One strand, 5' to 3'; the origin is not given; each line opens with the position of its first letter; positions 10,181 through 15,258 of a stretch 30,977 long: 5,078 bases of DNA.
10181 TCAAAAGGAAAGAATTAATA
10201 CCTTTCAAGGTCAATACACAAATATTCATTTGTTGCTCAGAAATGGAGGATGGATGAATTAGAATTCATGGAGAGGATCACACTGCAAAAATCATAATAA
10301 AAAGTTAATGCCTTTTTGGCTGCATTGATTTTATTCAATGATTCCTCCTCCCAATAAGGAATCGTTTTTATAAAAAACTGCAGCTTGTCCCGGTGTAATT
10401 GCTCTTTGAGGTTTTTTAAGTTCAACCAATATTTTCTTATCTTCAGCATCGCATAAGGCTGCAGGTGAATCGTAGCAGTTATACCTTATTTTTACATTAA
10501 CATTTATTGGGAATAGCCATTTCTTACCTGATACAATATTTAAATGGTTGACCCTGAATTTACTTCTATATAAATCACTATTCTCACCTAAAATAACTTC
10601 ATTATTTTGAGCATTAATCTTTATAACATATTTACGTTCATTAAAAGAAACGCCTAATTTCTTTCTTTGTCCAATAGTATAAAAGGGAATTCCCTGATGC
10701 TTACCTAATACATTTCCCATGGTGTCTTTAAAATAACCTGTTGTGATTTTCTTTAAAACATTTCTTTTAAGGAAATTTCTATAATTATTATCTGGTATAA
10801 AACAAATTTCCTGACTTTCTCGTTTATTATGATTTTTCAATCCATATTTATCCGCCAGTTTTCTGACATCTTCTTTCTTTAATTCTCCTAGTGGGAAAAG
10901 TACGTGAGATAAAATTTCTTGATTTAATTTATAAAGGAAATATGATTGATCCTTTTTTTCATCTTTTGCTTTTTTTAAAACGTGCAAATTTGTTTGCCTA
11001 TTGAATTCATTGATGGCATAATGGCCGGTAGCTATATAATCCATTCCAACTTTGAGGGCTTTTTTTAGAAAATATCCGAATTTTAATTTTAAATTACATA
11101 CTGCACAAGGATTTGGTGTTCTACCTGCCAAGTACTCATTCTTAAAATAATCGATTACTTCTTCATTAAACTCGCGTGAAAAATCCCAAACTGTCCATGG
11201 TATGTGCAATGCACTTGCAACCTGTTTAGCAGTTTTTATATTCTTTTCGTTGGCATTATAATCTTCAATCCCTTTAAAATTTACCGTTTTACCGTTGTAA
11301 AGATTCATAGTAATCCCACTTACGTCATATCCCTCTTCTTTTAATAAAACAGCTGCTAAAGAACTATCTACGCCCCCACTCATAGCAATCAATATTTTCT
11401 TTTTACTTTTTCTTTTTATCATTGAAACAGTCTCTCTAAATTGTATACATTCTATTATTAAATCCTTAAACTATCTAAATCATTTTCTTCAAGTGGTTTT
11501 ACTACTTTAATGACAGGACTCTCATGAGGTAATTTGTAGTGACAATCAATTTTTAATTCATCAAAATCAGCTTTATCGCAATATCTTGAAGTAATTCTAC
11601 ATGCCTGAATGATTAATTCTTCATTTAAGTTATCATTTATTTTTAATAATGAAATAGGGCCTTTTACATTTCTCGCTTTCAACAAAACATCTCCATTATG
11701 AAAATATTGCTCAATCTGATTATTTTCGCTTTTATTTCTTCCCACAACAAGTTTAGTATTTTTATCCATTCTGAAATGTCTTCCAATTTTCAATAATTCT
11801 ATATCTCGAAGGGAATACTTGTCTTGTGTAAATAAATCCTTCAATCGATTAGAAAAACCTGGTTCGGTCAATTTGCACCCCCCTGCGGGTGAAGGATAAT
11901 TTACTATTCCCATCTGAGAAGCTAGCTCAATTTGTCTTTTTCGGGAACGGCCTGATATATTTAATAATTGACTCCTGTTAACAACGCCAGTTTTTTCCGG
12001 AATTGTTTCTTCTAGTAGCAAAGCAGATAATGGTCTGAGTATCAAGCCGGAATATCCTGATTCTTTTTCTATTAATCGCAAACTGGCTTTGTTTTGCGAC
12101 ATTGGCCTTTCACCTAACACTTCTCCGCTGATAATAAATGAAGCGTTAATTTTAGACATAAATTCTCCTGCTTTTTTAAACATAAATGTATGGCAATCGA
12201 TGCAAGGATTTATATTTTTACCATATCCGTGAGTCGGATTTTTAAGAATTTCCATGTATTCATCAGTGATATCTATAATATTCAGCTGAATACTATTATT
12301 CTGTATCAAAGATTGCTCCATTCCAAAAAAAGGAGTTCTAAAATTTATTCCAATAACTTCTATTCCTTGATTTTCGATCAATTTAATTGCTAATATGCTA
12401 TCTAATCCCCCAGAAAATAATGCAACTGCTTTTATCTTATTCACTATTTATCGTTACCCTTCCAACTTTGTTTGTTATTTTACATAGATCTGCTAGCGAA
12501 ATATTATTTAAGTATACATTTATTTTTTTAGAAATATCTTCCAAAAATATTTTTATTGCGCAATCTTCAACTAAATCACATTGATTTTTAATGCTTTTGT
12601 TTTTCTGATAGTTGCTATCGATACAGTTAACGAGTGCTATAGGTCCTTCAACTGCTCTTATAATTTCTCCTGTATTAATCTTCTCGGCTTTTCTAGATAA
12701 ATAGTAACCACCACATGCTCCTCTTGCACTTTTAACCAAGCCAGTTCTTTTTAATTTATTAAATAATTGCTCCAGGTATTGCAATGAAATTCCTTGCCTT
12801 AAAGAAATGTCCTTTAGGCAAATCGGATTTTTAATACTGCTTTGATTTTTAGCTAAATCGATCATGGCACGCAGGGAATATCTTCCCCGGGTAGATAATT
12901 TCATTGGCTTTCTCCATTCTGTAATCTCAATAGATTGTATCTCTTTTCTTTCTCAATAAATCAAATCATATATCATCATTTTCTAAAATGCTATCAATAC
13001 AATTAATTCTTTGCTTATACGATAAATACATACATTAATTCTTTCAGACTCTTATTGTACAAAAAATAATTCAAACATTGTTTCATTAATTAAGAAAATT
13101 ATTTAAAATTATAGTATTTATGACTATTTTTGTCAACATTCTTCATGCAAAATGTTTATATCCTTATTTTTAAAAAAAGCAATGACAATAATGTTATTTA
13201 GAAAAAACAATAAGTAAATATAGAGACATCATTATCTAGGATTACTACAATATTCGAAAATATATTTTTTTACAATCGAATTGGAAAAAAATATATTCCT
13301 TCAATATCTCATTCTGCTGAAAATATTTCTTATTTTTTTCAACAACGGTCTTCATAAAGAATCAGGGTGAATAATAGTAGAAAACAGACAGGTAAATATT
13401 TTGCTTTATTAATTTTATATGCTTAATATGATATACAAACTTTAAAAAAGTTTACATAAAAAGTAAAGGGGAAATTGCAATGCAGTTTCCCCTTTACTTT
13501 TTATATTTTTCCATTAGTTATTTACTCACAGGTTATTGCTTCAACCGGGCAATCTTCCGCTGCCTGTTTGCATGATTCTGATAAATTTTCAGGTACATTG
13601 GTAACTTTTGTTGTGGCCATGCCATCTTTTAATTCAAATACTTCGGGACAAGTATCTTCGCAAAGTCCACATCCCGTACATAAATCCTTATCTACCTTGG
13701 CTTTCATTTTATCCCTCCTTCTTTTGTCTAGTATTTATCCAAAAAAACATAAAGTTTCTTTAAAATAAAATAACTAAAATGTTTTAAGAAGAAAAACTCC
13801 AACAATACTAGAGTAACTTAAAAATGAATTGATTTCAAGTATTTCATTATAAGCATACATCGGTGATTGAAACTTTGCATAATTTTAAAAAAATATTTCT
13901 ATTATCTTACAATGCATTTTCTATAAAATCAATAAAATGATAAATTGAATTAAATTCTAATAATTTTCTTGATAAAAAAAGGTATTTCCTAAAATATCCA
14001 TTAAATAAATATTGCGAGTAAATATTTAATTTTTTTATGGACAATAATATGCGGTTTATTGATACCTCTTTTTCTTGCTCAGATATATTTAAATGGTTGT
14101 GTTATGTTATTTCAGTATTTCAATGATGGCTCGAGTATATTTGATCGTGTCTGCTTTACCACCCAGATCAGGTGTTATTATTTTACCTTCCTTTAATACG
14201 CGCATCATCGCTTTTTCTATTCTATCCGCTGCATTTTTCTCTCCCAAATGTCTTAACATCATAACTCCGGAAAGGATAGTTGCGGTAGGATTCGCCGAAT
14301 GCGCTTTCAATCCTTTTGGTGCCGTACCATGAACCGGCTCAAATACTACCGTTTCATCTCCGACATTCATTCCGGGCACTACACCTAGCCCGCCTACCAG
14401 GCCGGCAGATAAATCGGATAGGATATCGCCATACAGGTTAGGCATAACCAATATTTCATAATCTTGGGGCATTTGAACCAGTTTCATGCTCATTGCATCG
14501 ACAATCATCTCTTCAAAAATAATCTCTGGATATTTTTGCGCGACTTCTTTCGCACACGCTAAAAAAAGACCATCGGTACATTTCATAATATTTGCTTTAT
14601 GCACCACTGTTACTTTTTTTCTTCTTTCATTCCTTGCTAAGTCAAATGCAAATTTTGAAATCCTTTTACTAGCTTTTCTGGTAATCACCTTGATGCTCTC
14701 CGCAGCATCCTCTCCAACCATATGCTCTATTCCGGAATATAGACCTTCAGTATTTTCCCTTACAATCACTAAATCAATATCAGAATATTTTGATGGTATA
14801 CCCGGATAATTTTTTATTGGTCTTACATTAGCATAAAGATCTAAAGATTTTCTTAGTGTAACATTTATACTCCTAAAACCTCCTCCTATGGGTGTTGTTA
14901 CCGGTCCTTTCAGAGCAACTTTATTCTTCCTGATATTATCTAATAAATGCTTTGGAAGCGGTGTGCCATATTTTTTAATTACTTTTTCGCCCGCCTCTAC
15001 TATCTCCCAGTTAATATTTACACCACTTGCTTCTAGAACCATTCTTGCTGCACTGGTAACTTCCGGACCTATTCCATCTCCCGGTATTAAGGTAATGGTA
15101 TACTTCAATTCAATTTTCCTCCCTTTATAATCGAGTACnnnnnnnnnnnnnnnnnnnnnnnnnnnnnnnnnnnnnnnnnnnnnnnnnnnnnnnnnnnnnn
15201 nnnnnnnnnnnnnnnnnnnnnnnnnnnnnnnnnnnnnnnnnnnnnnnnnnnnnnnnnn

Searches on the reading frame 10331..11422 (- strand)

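Call 5: search_protein_families(library=pfam, proteins=[window:10331-11422:-])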
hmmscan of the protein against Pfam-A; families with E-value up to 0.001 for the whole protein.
window:10331-11422:- (363 aa): 6 families
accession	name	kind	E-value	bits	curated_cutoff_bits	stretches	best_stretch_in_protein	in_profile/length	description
PF03054.22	tRNA_Me_trans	-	2e-71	240.3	20.6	1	8-210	1-201/202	tRNA methyl transferase HUP domain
PF20258.4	tRNA_Me_trans_C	-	1.9e-18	67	20.6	1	287-362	2-77/77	Aminomethyltransferase beta-barrel domain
PF20259.3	tRNA_Me_trans_M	-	2e-16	59.7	27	1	216-279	2-65/66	tRNA methyl transferase PRC-barrel domain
PF24167.1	DUF7411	-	5.5e-06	26.5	28.7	1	10-94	3-71/194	Family of unknown function (DUF7411)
PF06508.19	QueC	-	3.6e-05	23.8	22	0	9-45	1-36/210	Queuosine biosynthesis protein QueC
PF02540.23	NAD_synthase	-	0.00012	21.8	21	0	3-81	14-81/242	NAD synthase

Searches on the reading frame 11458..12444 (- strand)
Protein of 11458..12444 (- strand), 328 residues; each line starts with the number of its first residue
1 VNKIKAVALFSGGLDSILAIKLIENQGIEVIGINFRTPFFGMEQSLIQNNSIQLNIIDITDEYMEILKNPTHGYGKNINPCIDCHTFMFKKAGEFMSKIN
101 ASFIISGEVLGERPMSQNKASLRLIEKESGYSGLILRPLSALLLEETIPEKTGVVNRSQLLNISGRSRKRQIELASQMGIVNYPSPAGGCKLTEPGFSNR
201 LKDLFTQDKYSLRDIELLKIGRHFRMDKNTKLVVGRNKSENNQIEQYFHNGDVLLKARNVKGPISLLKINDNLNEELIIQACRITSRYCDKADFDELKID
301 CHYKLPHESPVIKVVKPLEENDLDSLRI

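Call 5: search_protein_families(library=pfam, proteins=[window:11458-12444:-])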
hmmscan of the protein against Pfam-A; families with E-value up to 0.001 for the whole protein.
window:11458-12444:- (328 aa): 3 families
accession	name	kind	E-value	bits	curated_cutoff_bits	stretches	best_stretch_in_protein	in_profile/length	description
PF18297.6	NFACT-R_2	-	2.3e-22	79.5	26.9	1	221-324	1-101/104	NFACT protein RNA binding domain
PF02568.20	ThiI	-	3e-06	27.4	20.5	1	5-142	5-147/197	Thiamine biosynthesis protein (ThiI)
PF03054.22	tRNA_Me_trans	-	0.00012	22.3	20.6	0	7-37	4-34/202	tRNA methyl transferase HUP domain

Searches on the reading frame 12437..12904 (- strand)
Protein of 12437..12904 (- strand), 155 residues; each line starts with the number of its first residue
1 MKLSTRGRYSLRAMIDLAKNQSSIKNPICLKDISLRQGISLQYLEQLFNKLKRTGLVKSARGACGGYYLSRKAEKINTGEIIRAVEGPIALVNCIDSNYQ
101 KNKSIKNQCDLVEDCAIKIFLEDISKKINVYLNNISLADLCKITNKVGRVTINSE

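Call 5: search_protein_families(library=pfam, proteins=[window:12437-12904:-])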
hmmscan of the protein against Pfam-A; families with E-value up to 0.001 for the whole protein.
window:12437-12904:- (155 aa): 1 family
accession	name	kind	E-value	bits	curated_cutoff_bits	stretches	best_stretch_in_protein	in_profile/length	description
PF02082.26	Rrf2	-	8e-37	126.8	30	1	3-142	1-131/132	Iron-dependent Transcriptional regulator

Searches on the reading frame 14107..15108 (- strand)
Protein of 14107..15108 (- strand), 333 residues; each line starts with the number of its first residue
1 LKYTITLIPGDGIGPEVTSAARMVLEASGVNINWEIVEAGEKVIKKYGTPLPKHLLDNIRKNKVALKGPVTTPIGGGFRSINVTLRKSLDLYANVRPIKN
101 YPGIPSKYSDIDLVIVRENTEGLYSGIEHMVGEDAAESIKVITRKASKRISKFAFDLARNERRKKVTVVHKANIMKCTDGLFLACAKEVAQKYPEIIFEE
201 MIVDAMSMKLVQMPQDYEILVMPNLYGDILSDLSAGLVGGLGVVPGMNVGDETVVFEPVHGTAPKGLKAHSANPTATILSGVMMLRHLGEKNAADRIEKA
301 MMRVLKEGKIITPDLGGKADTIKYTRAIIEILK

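Call 5: search_protein_families(library=pfam, proteins=[window:14107-15108:-])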
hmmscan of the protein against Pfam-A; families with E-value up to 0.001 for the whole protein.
window:14107-15108:- (333 aa): 1 family
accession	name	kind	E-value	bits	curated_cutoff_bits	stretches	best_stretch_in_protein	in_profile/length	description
PF00180.25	Iso_dh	-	4.6e-106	355.4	27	1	4-328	1-344/348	Isocitrate/isopropylmalate dehydrogenase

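Call 68: search_protein_families(library=ncbifam, proteins=[window:14107-15108:-], max_evalue=1e-10)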
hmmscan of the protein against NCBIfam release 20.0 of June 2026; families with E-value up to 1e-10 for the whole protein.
window:14107-15108:- (333 aa): 16 families
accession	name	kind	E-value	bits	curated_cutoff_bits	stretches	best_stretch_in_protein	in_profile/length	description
NF006529.0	PRK08997.1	equivalog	4.5e-130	433.5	510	1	1-331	2-334/335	isocitrate dehydrogenase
TIGR00175.1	mito_nad_idh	equivalog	3e-127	424.4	432.4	1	2-331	3-333/334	isocitrate dehydrogenase (NAD(+))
NF040626.1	AksF2_Meth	equivalog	2.2e-118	395.3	540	1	3-332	2-330/333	homoisocitrate dehydrogenase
NF006673.0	PRK09222.1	equivalog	2.6e-116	389.5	509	1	2-330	4-339/482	NADP-dependent isocitrate dehydrogenase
TIGR02088.1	LEU3_arch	subfamily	1.1e-112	376.4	409.8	1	5-328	1-323/324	isopropylmalate/isohomocitrate dehydrogenases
TIGR02924.1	ICDH_alpha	equivalog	1.5e-96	324.4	561.35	1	4-315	2-314/473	isocitrate dehydrogenase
NF040619.1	AksF_Meth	equivalog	7e-89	298.3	500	1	4-324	3-339/343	homoisocitrate dehydrogenase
TIGR00183.1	prok_nadp_idh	equivalog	1.2e-80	271.4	567.3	2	5-138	29-174/417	isocitrate dehydrogenase (NADP(+))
NF040855.1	iso_homocit_dh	equivalog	4.5e-77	259.6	680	1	3-330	2-317/345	isocitrate--homoisocitrate dehydrogenase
NF005425.0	PRK07006.1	equivalog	1.6e-74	251.1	490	2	5-139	29-175/416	NADP-dependent isocitrate dehydrogenase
TIGR02089.1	TTC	equivalog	2.4e-74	250.3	470.4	1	2-331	3-351/352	tartrate dehydrogenase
NF005036.0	PRK06451.1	equivalog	5.2e-74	249.4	484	2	4-135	25-166/412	NADP-dependent isocitrate dehydrogenase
NF002898.0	PRK03437.1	equivalog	3.5e-70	237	393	1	2-307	4-325/347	3-isopropylmalate dehydrogenase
NF005610.0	PRK07362.1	equivalog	1.3e-66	225.2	585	2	5-137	31-175/474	NADP-dependent isocitrate dehydrogenase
TIGR00169.1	leuB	equivalog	9.2e-63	212.4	353.2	1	5-331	2-348/349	3-isopropylmalate dehydrogenase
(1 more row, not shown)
